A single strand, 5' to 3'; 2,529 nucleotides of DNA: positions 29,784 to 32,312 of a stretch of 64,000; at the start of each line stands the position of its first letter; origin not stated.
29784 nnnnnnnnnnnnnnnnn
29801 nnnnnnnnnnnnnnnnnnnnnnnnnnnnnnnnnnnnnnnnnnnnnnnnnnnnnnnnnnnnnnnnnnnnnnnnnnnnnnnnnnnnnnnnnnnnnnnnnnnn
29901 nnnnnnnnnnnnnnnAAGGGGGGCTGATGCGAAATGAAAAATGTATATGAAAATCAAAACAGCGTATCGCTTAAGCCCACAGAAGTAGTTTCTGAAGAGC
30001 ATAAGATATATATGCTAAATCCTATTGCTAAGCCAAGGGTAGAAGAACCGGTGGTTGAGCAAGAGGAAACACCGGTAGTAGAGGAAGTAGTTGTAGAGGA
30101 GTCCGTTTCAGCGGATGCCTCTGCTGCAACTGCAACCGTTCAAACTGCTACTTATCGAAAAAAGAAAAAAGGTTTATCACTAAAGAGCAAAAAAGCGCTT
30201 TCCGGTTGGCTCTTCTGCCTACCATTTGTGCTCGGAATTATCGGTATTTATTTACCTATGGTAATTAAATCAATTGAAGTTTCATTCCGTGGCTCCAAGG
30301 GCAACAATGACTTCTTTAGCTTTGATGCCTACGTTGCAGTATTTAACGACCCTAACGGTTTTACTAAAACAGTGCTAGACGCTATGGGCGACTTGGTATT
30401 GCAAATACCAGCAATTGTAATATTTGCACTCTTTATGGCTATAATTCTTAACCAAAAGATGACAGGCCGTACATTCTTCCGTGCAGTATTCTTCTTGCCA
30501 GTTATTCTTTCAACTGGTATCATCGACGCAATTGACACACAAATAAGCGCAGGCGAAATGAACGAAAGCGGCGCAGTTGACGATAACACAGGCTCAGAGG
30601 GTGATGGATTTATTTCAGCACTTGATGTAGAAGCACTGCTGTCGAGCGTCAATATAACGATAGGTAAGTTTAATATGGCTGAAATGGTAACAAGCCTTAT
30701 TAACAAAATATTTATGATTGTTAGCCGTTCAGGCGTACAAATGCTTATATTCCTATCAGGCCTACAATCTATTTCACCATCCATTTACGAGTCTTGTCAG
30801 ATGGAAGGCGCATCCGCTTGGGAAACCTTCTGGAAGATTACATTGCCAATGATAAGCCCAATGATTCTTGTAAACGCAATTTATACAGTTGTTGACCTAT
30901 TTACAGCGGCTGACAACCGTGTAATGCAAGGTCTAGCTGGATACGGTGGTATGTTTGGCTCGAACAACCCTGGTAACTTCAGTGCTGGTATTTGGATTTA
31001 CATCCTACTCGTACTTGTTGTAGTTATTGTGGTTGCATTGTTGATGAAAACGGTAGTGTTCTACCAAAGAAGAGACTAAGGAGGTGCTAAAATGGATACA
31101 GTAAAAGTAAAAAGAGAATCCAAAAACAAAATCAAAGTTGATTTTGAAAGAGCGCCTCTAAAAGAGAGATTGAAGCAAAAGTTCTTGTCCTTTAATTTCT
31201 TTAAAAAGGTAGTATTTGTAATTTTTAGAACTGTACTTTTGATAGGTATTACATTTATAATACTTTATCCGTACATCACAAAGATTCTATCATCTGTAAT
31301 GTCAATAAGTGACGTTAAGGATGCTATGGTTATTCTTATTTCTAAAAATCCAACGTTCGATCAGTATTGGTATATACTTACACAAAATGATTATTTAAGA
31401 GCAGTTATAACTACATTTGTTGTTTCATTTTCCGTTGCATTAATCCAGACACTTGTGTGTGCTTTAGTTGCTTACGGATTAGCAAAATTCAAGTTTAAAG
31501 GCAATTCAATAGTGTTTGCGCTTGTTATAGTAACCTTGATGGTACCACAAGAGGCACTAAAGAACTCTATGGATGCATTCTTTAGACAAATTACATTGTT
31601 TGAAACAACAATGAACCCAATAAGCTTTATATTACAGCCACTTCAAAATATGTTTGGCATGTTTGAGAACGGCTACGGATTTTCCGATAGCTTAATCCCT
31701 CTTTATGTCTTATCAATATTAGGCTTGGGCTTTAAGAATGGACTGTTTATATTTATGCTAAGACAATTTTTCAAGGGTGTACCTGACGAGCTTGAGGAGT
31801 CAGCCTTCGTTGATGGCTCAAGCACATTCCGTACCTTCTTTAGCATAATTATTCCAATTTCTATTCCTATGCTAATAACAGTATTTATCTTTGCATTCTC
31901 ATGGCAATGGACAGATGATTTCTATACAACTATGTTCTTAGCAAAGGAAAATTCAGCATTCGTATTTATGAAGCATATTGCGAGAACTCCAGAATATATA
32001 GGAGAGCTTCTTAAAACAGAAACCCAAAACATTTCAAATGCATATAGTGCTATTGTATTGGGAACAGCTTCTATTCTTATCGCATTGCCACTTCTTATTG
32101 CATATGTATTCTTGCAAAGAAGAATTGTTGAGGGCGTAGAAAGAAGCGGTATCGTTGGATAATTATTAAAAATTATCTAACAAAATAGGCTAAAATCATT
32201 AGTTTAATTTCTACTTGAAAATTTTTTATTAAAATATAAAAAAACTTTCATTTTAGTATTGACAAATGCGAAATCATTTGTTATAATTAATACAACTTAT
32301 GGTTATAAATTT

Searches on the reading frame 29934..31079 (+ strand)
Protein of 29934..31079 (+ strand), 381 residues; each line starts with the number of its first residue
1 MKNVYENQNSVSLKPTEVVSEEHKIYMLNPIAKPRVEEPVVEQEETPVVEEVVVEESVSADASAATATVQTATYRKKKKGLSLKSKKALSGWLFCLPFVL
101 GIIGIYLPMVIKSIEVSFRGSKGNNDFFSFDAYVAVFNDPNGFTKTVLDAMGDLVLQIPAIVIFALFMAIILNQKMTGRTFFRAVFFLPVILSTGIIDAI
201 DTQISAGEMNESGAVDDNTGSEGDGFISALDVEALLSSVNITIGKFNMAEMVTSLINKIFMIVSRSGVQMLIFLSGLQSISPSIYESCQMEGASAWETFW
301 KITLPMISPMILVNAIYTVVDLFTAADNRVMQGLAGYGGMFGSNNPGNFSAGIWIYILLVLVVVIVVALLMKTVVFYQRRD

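Call 4: search_protein_families(library=pfam, proteins=[window:29934-31079:+], max_evalue=0.001)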
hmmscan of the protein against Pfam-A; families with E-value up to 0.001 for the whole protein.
window:29934-31079:+ (381 aa): 1 family
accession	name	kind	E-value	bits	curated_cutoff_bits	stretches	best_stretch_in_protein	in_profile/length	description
PF00528.27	BPD_transp_1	-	4.2e-09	36.8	26.4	1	135-372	9-176/184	Binding-protein-dependent transport system inner membrane component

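Call 5: search_protein_families(library=ncbifam, proteins=[window:29934-31079:+], max_evalue=0.01)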
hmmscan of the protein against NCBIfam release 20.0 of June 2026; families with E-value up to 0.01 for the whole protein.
window:29934-31079:+ (381 aa): 11 families
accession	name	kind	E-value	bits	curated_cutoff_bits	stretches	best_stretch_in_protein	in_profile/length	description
NF007852.0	PRK10561.1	equivalog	1.4e-06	28.4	335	1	267-329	171-237/295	sn-glycerol-3-phosphate ABC transporter permease UgpA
NF040932.1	ABC_arch_GlcU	equivalog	6.1e-06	26.1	340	1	253-322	134-201/272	glucose ABC transporter permease GlcU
NF008232.0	PRK10999.1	equivalog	7.2e-05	21.7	392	1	270-310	390-432/520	maltose ABC transporter permease MalF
TIGR01581.1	Mo_ABC_porter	hypoth_equivalog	0.00019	21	210.3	1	271-318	120-167/225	ABC transporter permease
NF006939.0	PRK09421.1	equivalog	0.00021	20.8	262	0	277-317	116-156/230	molybdate ABC transporter permease subunit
NF008208.0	PRK10971.1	equivalog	0.00023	20.7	415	0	276-316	162-202/277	sulfate/thiosulfate ABC transporter permease CysT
TIGR00969.1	3a0106s02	subfamily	0.00031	20.3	240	1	277-318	166-207/272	sulfate ABC transporter permease subunit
TIGR03262.1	PhnU2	equivalog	0.00046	19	593.25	1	269-320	148-198/546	putative 2-aminoethylphosphonate ABC transporter permease subunit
NF008231.0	PRK10998.1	equivalog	0.0011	18.6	261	1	267-321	169-225/296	maltose ABC transporter permease MalG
TIGR02139.1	permease_CysT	equivalog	0.0037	16.9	246.1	1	277-314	155-192/265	sulfate ABC transporter permease subunit CysT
TIGR02141.1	modB_ABC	equivalog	0.0038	16.9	182.6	1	277-316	103-142/208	molybdate ABC transporter permease subunit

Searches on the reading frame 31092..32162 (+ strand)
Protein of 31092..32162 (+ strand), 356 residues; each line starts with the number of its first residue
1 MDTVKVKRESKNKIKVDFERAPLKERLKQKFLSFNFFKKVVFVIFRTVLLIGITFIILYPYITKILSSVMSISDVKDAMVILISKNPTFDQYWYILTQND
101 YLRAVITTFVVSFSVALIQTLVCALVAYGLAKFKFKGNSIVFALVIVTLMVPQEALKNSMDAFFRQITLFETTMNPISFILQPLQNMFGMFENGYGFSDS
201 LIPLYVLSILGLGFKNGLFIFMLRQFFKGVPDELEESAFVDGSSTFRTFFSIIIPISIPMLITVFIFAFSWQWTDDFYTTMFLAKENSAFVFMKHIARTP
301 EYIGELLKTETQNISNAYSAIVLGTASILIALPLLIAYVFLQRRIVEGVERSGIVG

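Call 4: search_protein_families(library=pfam, proteins=[window:31092-32162:+], max_evalue=0.001)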
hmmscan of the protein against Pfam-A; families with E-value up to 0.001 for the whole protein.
window:31092-32162:+ (356 aa): 1 family
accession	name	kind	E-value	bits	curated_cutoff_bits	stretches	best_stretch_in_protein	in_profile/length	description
PF00528.27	BPD_transp_1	-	2e-08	34.6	26.4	1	129-345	7-182/184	Binding-protein-dependent transport system inner membrane component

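Call 5: search_protein_families(library=ncbifam, proteins=[window:31092-32162:+], max_evalue=0.01)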
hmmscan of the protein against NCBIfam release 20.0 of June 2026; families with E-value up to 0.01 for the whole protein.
window:31092-32162:+ (356 aa): 15 families
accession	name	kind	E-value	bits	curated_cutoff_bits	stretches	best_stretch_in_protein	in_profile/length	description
NF008210.0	PRK10973.1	equivalog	1.6e-15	57.5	297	2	220-349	159-276/281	sn-glycerol-3-phosphate ABC transporter permease UgpE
NF040932.1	ABC_arch_GlcU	equivalog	2.3e-13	50.4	340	2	222-349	151-264/272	glucose ABC transporter permease GlcU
NF008231.0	PRK10998.1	equivalog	1.4e-11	44.6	261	1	108-354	88-294/296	maltose ABC transporter permease MalG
TIGR02139.1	permease_CysT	equivalog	1.7e-11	44.2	246.1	2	78-154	25-101/265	sulfate ABC transporter permease subunit CysT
TIGR01581.1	Mo_ABC_porter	hypoth_equivalog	4e-10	39.6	210.3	2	219-285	118-183/225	ABC transporter permease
NF040839.1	tungstate_WtpB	equivalog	2.6e-07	30.5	340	1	78-270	20-191/251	tungstate ABC transporter permease WtpB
TIGR02141.1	modB_ABC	equivalog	7.3e-07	29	182.6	1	223-270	99-146/208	molybdate ABC transporter permease subunit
NF007047.0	PRK09500.1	equivalog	8.3e-07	28.9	326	1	53-167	11-122/257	spermidine/putrescine ABC transporter permease PotC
NF006939.0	PRK09421.1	equivalog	1e-06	28.3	262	1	100-345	7-224/230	molybdate ABC transporter permease subunit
TIGR00969.1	3a0106s02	subfamily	3e-06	26.9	240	1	78-149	36-107/272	sulfate ABC transporter permease subunit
NF008208.0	PRK10971.1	equivalog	8.7e-06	25.4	415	1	78-165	34-120/277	sulfate/thiosulfate ABC transporter permease CysT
NF008232.0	PRK10999.1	equivalog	0.00051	18.9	392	1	98-273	280-444/520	maltose ABC transporter permease MalF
TIGR02140.1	permease_CysW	equivalog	0.0015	18.1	329.1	1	81-147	25-91/261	sulfate ABC transporter permease subunit CysW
NF007044.0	PRK09497.1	equivalog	0.004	16.7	348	0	47-265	10-211/285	spermidine/putrescine ABC transporter permease PotB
NF007889.0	PRK10592.1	equivalog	0.0052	16.4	476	1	232-294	168-229/281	putrescine ABC transporter permease PotI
